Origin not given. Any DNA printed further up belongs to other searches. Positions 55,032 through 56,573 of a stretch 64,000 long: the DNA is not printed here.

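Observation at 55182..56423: CheW-CheZ fusion protein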

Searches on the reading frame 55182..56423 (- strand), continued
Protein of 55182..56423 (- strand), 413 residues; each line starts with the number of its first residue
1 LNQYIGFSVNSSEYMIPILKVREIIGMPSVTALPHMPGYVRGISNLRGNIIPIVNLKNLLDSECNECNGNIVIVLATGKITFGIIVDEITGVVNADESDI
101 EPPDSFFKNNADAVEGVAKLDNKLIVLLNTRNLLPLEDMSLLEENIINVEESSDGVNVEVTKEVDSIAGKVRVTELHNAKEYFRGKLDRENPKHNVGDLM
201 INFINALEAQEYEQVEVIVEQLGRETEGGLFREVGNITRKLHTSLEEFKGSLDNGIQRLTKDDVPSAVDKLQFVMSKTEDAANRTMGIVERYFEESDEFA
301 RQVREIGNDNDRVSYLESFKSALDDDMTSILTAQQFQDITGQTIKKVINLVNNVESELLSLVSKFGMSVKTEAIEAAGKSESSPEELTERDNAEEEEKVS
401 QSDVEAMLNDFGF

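Call 19: find_related_loci(query=A1, collection=genome_contigs, flank=10000)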
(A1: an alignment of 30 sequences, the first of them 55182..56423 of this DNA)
Query A1 (413 aa) in genome_contigs; peptide patterns used: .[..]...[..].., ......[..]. (x = any residue, [..] = any of these).
442 stretches matched a pattern; 369 encode a relative of the query (tblastn E <= 1e-3); the best 80 are kept; 80 distinct loci.
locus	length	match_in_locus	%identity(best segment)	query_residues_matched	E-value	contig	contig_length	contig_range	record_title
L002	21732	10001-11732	66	1-413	0e+0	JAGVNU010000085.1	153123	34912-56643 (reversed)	MAG: Thermodesulfovibrionia bacterium isolate DeMMO3_26 c_000000013893, whole genome shotgun sequence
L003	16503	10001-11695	65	1-413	1e-176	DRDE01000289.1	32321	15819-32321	MAG TPA_asm: Nitrospirae bacterium isolate HyVt-268 HyVt-268_k295_672526, whole genome shotgun sequence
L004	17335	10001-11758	63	1-413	1e-176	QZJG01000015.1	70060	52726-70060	MAG: Nitrospiraceae bacterium isolate SURF_45 Ga0104751_1000442, whole genome shotgun sequence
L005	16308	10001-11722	66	3-413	1e-175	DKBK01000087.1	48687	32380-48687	MAG TPA_asm: Nitrospiraceae bacterium UBA6902 UBA6902_contig_13518, whole genome shotgun sequence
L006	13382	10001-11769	64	1-413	9e-171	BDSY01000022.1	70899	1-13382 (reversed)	Bacterium BMS3Abin06 DNA, contig: NODE_7, whole genome shotgun sequence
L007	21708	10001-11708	61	1-413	3e-167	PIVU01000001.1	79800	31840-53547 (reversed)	MAG: Nitrospirae bacterium isolate Glo_13 GloG15_CONTIG217, whole genome shotgun sequence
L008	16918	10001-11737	60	1-413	1e-165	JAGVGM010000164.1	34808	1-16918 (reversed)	MAG: Thermodesulfovibrionia bacterium isolate DeMMO2_3 c_000000057218, whole genome shotgun sequence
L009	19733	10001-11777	60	1-413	8e-165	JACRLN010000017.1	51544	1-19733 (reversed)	MAG: Nitrospirae bacterium isolate NC_groundwater_1882_Pr3_B-0.1um_42_111 SR2-18-B1_coassembly_116120, whole genome shot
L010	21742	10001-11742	60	1-413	4e-164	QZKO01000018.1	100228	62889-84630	MAG: Nitrospiraceae bacterium isolate SURF_11 Ga0104751_1000149, whole genome shotgun sequence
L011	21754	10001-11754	59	1-413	2e-163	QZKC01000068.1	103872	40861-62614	MAG: Nitrospiraceae bacterium isolate SURF_23 Ga0104751_1000139, whole genome shotgun sequence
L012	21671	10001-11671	59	1-413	1e-162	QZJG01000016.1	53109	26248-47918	MAG: Nitrospiraceae bacterium isolate SURF_45 Ga0104751_1000819, whole genome shotgun sequence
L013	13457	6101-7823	58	1-413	4e-162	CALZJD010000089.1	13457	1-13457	MAG: Thermodesulfovibrionia bacterium isolate FO_M_Nitrospirota_05 genome assembly, contig: scaffold_8228, whole genome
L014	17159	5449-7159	60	3-413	2e-161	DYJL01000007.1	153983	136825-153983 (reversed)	MAG TPA_asm: Nitrospira japonica isolate FI88_42_154 Afr_mines_FI88_68_length_153983_cov_66_429844, whole genome shotgun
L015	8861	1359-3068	58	3-413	2e-161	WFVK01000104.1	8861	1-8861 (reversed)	MAG: Nitrospirae bacterium isolate S140_38 k151_238894, whole genome shotgun sequence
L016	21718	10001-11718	58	3-413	8e-160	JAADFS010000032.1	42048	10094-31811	MAG: Deferribacteres bacterium isolate M_MaxBin.054 contig-127_1438, whole genome shotgun sequence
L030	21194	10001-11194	45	1-413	3e-122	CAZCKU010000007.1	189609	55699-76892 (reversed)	MAG TPA_asm: uncultured Thermodesulfovibrio sp. isolate binchicken_co269_38 genome assembly, contig: NODE_66_length_1896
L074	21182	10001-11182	44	1-413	5e-111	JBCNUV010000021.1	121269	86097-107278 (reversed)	MAG: Thermodesulfovibrio sp. isolate DT_Bin_13 contig21, whole genome shotgun sequence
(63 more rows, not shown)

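Call 28: predict_structure(alignment_id=A1)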
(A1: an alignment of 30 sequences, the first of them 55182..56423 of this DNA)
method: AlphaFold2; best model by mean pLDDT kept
length: 413 residues; sequences in the alignment: 30
mean_pLDDT: 59.8   pTM: 0.34
mean pLDDT of the five models: 59.8, 52.5, 52.3, 51.4, 41.6
residues with pLDDT >= 90: 0; 70-90: 101; 50-70: 213; < 50: 99
segments of 3 or more residues with pLDDT < 50: 63-66, 141-146, 165-169, 227-239, 244-266, 358-399
pLDDT, mean of each block of 10 residues (from residue 1): 79 81 74 65 67 73 54 73 81 77 58 71 74 60 50 58 51 60 59 63 65 67 54 45 45 40 48 59 64 73 66 71 66 55 54 51 38 27 30 40 68 47
secondary structure, 60 per line:
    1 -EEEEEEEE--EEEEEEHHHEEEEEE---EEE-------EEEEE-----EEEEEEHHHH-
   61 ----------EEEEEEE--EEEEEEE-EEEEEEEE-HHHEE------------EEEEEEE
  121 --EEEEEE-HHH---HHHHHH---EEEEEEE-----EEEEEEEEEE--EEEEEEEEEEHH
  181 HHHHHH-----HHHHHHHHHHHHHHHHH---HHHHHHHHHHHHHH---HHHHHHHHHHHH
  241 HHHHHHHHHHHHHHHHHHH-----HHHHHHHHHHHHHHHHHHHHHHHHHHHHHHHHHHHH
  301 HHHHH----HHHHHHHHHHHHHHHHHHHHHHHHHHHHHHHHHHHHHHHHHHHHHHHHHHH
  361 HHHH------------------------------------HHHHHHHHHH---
elements in order: E2-9 E12-17 E21-26 E30-32 E40-44 E50-55 H56-59 E71-77 E80-86 E88-95 E114-120 E123-128 H136-141 E145-151 E157-166 E169-178 H179-186 H192-208 H212-225 H229-259 H265-305 H310-364 H401-410

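Call 42: fold_search(model_id=the predicted structure, library=pdb)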
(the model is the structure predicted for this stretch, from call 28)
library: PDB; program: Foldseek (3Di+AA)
matches with E <= 10: 616; with E <= 0.001: 18
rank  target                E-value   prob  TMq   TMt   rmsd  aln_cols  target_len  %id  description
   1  6s1k_C                8.6e-12  1.00  0.31  0.81   3.0       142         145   33  E. coli Core Signaling Unit, carrying QQQQ receptor mutation (released 2020-01-22)
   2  9a72_B                5.4e-11  1.00  0.30  0.76   3.1       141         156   28  Integrative model of YFMS-CHEW by crosslinking MS and deep learning (released 2024-09-18)
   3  2qdl_A                6.0e-11  1.00  0.30  0.77   2.4       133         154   32  Crystal structure of scaffolding protein TtCheW from Thermoanaerobacter tengcongensis (released 2007-09-04)
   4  8c5v_E                6.4e-11  1.00  0.31  0.85   2.3       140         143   34  Chemotaxis core signalling unit from E protein lysed E. coli cells (released 2023-09-13)
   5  2qdl_B                2.1e-10  1.00  0.31  0.83   2.0       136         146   29  Crystal structure of scaffolding protein TtCheW from Thermoanaerobacter tengcongensis (released 2007-09-04)
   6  2ch4_Y                2.7e-10  1.00  0.31  0.84   2.5       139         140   24  Complex between Bacterial Chemotaxis histidine kinase CheA domains P4 and P5 and receptor-adaptor protein CheW (released 2006-04-18)
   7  2ch4_W                2.0e-09  1.00  0.30  0.84   2.6       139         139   24  Complex between Bacterial Chemotaxis histidine kinase CheA domains P4 and P5 and receptor-adaptor protein CheW (released 2006-04-18)
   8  2ho9_MODEL_1_A        3.2e-09  1.00  0.29  0.67   3.4       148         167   32  Solution Structure of chemotaxi protein CheW from Escherichia coli (released 2007-07-10)
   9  6s1k_A                6.5e-09  1.00  0.27  0.29   3.4       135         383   18  E. coli Core Signaling Unit, carrying QQQQ receptor mutation (released 2020-01-22)
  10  4jpb_A                2.2e-08  1.00  0.28  0.83   2.4       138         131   22  The structure of a ternary complex between CheA domains P4 and P5 with CheW and with an unzipped fragment of TM14, a c (released 2013-08-28)
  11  3ja6_C                2.6e-08  1.00  0.29  0.31   2.2       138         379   22  Cryo-electron Tomography and All-atom Molecular Dynamics Simulations Reveal a Novel Kinase Conformational Switch in Ba (released 2015-12-09)
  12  2ch4_A                3.9e-08  1.00  0.27  0.35   3.6       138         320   21  Complex between Bacterial Chemotaxis histidine kinase CheA domains P4 and P5 and receptor-adaptor protein CheW (released 2006-04-18)
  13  2ch4_B                4.9e-08  1.00  0.27  0.35   3.6       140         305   21  Complex between Bacterial Chemotaxis histidine kinase CheA domains P4 and P5 and receptor-adaptor protein CheW (released 2006-04-18)
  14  1k0s_MODEL_1_A        5.8e-08  1.00  0.28  0.67   4.0       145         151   26  Solution structure of the chemotaxis protein CheW from the thermophilic organism Thermotoga maritima (released 2002-02-06)
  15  1b3q_A                9.0e-08  1.00  0.27  0.30   3.3       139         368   22  CRYSTAL STRUCTURE OF CHEA-289, A SIGNAL TRANSDUCING HISTIDINE KINASE (released 1999-12-15)
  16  3ur1_A                2.6e-07  1.00  0.27  0.42   2.4       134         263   22  The structure of a ternary complex between CheA domains P4 and P5 with CheW and with a truncated fragment of TM14, a c (released 2012-03-07)
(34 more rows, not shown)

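Call 61: find_homologous_proteins(query=L074:10001-11179:+, max_evalue=1e-20)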
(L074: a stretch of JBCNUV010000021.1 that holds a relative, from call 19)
Query L074:10001-11179:+ (393 aa): 634 proteins with E <= 1e-20 among 8000 candidates; the best 120 are listed.
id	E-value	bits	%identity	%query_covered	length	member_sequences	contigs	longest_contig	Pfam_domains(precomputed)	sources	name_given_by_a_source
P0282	7.6e-240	813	98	100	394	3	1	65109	PF01584.25,PF04344.19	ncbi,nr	ncbi:MAG: protein phosphatase CheZ [Thermodesulfovibrio sp.]|nr:protein phosphatase CheZ [Thermodesu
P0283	1.9e-221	753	89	100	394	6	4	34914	PF01584.25,PF04344.19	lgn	-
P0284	2.9e-221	752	89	100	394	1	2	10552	PF01584.25,PF04344.19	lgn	-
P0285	4.6e-220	748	89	100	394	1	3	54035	PF01584.25,PF04344.19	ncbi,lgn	-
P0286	2.1e-219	746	88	100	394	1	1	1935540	PF01584.25,PF04344.19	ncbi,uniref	ncbi:protein phosphatase CheZ [Thermodesulfovibrio sp. 3907-1M]|uniref:Protein phosphatase CheZ n=1 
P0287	5.1e-219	745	88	100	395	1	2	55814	PF01584.25,PF04344.19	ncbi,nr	ncbi:MAG: protein phosphatase CheZ [Thermodesulfovibrio sp.]|nr:protein phosphatase CheZ [Thermodesu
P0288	2.9e-218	742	88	100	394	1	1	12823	PF01584.25,PF04344.19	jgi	-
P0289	4.2e-217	738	87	100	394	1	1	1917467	PF01584.25,PF04344.19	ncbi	-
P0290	9.1e-216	734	86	100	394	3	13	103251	PF01584.25,PF04344.19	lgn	-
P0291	2.0e-215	733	86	100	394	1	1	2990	PF01584.25,PF04344.19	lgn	-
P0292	1.1e-213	727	85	100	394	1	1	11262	PF01584.25,PF04344.19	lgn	-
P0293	1.2e-211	720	84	100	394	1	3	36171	PF01584.25,PF04344.19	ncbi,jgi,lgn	-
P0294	3.2e-209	712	83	100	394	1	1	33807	PF01584.25,PF04344.19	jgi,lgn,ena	-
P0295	5.9e-209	712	82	100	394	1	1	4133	PF01584.25,PF04344.19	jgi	-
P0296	1.6e-208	710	82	100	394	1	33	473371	PF01584.25,PF04344.19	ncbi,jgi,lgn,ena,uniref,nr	ncbi:MAG TPA: protein phosphatase CheZ [Thermodesulfovibrio thiophilus]|uniref:protein phosphatase C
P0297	4.4e-208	709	82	100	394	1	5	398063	PF01584.25,PF04344.19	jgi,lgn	-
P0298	4.9e-208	709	82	100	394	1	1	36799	PF01584.25,PF04344.19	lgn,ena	-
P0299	1.0e-207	708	83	100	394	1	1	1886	PF01584.25,PF04344.19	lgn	-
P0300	1.5e-207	707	82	100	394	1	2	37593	PF01584.25,PF04344.19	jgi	-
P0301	2.3e-207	706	82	100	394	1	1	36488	PF01584.25,PF04344.19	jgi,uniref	uniref:CheW-like domain-containing protein n=1 Tax=Thermodesulfovibrio aggregans TaxID=86166 RepID=A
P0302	6.7e-207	705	82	100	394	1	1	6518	PF01584.25,PF04344.19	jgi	-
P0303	8.0e-207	705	82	100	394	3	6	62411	PF01584.25,PF04344.19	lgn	-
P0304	8.8e-207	704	84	100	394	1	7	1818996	PF01584.25,PF04344.19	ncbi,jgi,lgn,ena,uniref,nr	ncbi:MAG: protein phosphatase CheZ [Thermodesulfovibrio sp.]|jgi:chemotaxis protein CheZ|uniref:CheW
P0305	4.2e-206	702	82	100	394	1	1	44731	PF01584.25,PF04344.19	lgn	-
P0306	1.4e-205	701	83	100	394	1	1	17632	PF01584.25,PF04344.19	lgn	-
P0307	3.1e-202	689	81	100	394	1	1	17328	PF01584.25,PF04344.19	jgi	jgi:chemotaxis signal transduction protein/chemotaxis regulatin CheY-phosphate phosphatase CheZ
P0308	4.1e-202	689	81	100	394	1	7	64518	PF01584.25,PF04344.19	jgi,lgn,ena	jgi:chemotaxis protein CheZ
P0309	7.6e-202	688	81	100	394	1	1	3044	PF01584.25,PF04344.19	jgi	-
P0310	7.7e-202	688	81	100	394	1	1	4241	PF01584.25,PF04344.19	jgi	-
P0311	8.3e-202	688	81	100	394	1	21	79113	PF01584.25,PF04344.19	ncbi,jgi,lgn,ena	jgi:chemotaxis protein CheZ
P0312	1.2e-201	688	81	100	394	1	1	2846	PF01584.25,PF04344.19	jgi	jgi:chemotaxis protein CheZ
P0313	1.3e-201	687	81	100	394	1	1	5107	PF01584.25,PF04344.19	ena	-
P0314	1.3e-201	687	82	100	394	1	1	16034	PF01584.25,PF04344.19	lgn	-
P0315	1.5e-201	687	81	100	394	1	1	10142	PF01584.25,PF04344.19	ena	-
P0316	1.7e-201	687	80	100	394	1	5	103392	PF01584.25,PF04344.19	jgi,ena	-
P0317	2.4e-201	687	80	100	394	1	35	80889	PF01584.25,PF04344.19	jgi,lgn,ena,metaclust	jgi:chemotaxis protein CheZ|metaclust:\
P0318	3.2e-201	686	80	100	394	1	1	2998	PF01584.25,PF04344.19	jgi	-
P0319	3.7e-201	686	81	100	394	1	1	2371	PF01584.25,PF04344.19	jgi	-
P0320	4.5e-201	686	80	100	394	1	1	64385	PF01584.25,PF04344.19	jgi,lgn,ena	-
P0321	6.5e-201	685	81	100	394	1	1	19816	PF01584.25,PF04344.19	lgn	-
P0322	1.3e-200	684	80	100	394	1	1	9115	PF01584.25,PF04344.19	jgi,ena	jgi:chemotaxis protein CheZ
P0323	1.3e-200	684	80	100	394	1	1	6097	PF01584.25,PF04344.19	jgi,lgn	jgi:chemotaxis protein CheZ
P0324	1.4e-200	684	80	100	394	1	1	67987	PF01584.25,PF04344.19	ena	-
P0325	1.4e-200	684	81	100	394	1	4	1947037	PF01584.25,PF04344.19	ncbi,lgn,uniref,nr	ncbi:MAG: protein phosphatase CheZ [Thermodesulfovibrio sp.]|uniref:protein phosphatase CheZ n=1 Tax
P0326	1.7e-200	684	81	100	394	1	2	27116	PF01584.25,PF04344.19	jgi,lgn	jgi:chemotaxis protein CheZ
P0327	3.4e-200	683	80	100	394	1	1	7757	PF01584.25,PF04344.19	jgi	jgi:chemotaxis protein CheZ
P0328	3.8e-200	683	80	100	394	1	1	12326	PF01584.25,PF04344.19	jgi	-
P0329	4.3e-200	682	80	100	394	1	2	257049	PF01584.25,PF04344.19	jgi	jgi:chemotaxis signal transduction protein/chemotaxis regulatin CheY-phosphate phosphatase CheZ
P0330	7.0e-200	682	81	100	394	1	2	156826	PF01584.25,PF04344.19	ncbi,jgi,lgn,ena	-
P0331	4.2e-199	679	79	100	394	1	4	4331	PF01584.25,PF04344.19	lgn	-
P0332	1.5e-196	671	79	100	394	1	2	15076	PF01584.25,PF04344.19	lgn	-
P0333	2.4e-196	670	79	100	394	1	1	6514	PF01584.25,PF04344.19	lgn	-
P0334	3.3e-196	670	79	100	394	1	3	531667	PF01584.25,PF04344.19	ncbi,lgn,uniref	ncbi:protein phosphatase CheZ [Thermodesulfovibrio sp.]|uniref:protein phosphatase CheZ n=1 Tax=Ther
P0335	3.5e-196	670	78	100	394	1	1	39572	PF01584.25,PF04344.19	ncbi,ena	-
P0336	3.8e-196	669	78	100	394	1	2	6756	PF01584.25,PF04344.19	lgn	-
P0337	5.7e-196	669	79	100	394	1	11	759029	PF01584.25,PF04344.19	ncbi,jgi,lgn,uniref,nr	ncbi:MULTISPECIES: protein phosphatase CheZ [Thermodesulfovibrio]|jgi:chemotaxis protein CheZ|uniref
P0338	6.8e-196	669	78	100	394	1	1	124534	PF01584.25,PF04344.19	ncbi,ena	-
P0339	9.3e-196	668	78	100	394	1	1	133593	PF01584.25,PF04344.19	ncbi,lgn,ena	-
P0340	1.2e-195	668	79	100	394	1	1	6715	PF01584.25,PF04344.19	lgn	-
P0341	2.2e-195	667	78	100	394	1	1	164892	PF01584.25,PF04344.19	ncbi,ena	-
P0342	2.8e-195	667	77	100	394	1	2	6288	PF01584.25,PF04344.19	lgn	-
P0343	3.0e-195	667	78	100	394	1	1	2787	PF01584.25,PF04344.19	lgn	-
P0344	3.0e-195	666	78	100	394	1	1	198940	PF01584.25,PF04344.19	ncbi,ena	-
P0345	3.3e-195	666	78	100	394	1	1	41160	PF01584.25,PF04344.19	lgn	-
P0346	4.1e-195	666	79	100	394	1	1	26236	PF01584.25,PF04344.19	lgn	-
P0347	5.1e-195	666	79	100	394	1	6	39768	PF01584.25,PF04344.19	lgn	-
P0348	5.2e-195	666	79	100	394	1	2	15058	PF01584.25,PF04344.19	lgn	-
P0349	2.5e-194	663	78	100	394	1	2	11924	PF01584.25,PF04344.19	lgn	-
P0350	7.5e-194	662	78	100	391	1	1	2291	PF01584.25,PF04344.19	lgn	-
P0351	1.7e-193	661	78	100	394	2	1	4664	PF01584.25,PF04344.19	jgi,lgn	-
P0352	4.0e-193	660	78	100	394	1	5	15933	PF01584.25,PF04344.19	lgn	-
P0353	7.4e-193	659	77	100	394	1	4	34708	PF01584.25,PF04344.19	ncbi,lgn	-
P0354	1.6e-192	658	78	100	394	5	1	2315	PF01584.25,PF04344.19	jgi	-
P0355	1.8e-192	657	78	100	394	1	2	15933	PF01584.25,PF04344.19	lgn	-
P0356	1.9e-192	657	77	100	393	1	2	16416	PF01584.25,PF04344.19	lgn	-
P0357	2.2e-192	657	76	100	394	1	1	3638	PF01584.25,PF04344.19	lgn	-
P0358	2.5e-192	657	77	100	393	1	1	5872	PF01584.25,PF04344.19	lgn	-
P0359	2.7e-192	657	77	100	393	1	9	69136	PF01584.25,PF04344.19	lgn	-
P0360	3.0e-192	657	76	100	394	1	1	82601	PF01584.25,PF04344.19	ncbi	-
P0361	3.2e-192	657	77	100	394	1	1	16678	PF01584.25,PF04344.19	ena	-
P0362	5.7e-192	656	78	100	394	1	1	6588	PF01584.25,PF04344.19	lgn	-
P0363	8.1e-192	655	76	100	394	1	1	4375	PF01584.25,PF04344.19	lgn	-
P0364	1.6e-191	654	77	100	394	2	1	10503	PF01584.25,PF04344.19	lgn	-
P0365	1.8e-190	651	80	95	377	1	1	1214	PF01584.25,PF04344.19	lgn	-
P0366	2.7e-189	647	78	100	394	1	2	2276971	PF01584.25,PF04344.19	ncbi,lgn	ncbi:protein phosphatase CheZ [Thermodesulfovibrio hydrogeniphilus]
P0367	4.3e-187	640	78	100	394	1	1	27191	PF01584.25,PF04344.19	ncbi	-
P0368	1.4e-186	638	77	100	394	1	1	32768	PF01584.25,PF04344.19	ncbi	-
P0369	1.7e-186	638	75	100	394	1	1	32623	PF01584.25,PF04344.19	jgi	jgi:chemotaxis protein CheZ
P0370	3.5e-186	637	75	100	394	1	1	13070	PF01584.25,PF04344.19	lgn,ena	-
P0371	6.8e-185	632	75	100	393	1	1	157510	PF01584.25,PF04344.19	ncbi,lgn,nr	ncbi:MAG: protein phosphatase CheZ [Thermodesulfovibrio sp.]|nr:protein phosphatase CheZ [Thermodesu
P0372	2.2e-182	624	74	100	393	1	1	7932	PF01584.25,PF04344.19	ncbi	ncbi:MAG: protein phosphatase CheZ [Thermodesulfovibrionaceae bacterium]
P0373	4.4e-181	620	73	100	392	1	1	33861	PF01584.25,PF04344.19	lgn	-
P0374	5.3e-163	560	77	85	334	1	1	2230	PF01584.25,PF04344.19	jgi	-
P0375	1.9e-160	552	80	78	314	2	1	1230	PF01584.25,PF04344.19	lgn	-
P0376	6.5e-158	544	64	99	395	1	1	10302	PF01584.25,PF04344.19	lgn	-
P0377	7.6e-158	543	63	99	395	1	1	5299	PF01584.25,PF04344.19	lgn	-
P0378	2.2e-157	542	63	99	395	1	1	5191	PF01584.25,PF04344.19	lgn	-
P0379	6.0e-157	541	63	99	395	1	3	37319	PF01584.25,PF04344.19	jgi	jgi:chemotaxis protein CheZ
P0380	3.2e-156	538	63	99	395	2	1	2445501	PF01584.25,PF04344.19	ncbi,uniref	ncbi:hypothetical protein A45J_2234 [hot springs metagenome]|uniref:CheW-like domain-containing prot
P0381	2.0e-155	535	62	99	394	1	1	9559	PF01584.25,PF04344.19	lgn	-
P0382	3.6e-155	535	62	100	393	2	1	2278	PF01584.25,PF04344.19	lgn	-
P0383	3.3e-154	531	62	99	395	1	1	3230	PF01584.25,PF04344.19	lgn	-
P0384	3.5e-154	531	64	99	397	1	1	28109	PF01584.25,PF04344.19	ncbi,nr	ncbi:MAG: protein phosphatase CheZ [Thermodesulfovibrionales bacterium]|nr:protein phosphatase CheZ 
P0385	8.0e-154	530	63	99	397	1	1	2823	PF01584.25,PF04344.19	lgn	-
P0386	4.1e-153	528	62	99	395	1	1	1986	PF01584.25,PF04344.19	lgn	-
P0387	5.2e-153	528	61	99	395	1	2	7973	PF01584.25,PF04344.19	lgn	-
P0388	6.7e-153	527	62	99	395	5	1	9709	PF01584.25,PF04344.19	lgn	-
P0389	7.1e-153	527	61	99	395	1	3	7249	PF01584.25,PF04344.19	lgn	-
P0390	8.9e-153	527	62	99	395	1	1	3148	PF01584.25,PF04344.19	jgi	jgi:chemotaxis protein CheZ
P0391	9.3e-153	527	62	99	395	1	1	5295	PF01584.25,PF04344.19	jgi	jgi:chemotaxis protein CheZ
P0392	2.2e-152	525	62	99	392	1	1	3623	PF01584.25,PF04344.19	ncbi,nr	ncbi:MAG: protein phosphatase CheZ [Nitrospirae bacterium]|nr:protein phosphatase CheZ [Nitrospirota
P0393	2.9e-152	525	63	99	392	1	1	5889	PF01584.25,PF04344.19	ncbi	ncbi:MAG: protein phosphatase CheZ [Nitrospirota bacterium]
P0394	3.0e-152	525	63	99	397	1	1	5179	PF01584.25,PF04344.19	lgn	-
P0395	6.4e-152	524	61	99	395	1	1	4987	PF01584.25,PF04344.19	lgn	-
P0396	9.4e-152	523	62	98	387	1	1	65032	PF01584.25,PF04344.19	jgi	jgi:chemotaxis protein CheZ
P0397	1.1e-151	523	62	99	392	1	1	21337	PF01584.25,PF04344.19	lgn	-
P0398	3.2e-151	522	62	99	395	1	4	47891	PF01584.25,PF04344.19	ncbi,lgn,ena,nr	ncbi:MAG: protein phosphatase CheZ [Nitrospirae bacterium]|nr:protein phosphatase CheZ [Nitrospirota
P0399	5.2e-151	521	62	99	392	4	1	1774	PF01584.25,PF04344.19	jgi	jgi:chemotaxis protein CheZ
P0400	6.0e-151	521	62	99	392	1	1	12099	PF01584.25,PF04344.19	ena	-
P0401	8.7e-151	520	61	99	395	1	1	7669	PF01584.25,PF04344.19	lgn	-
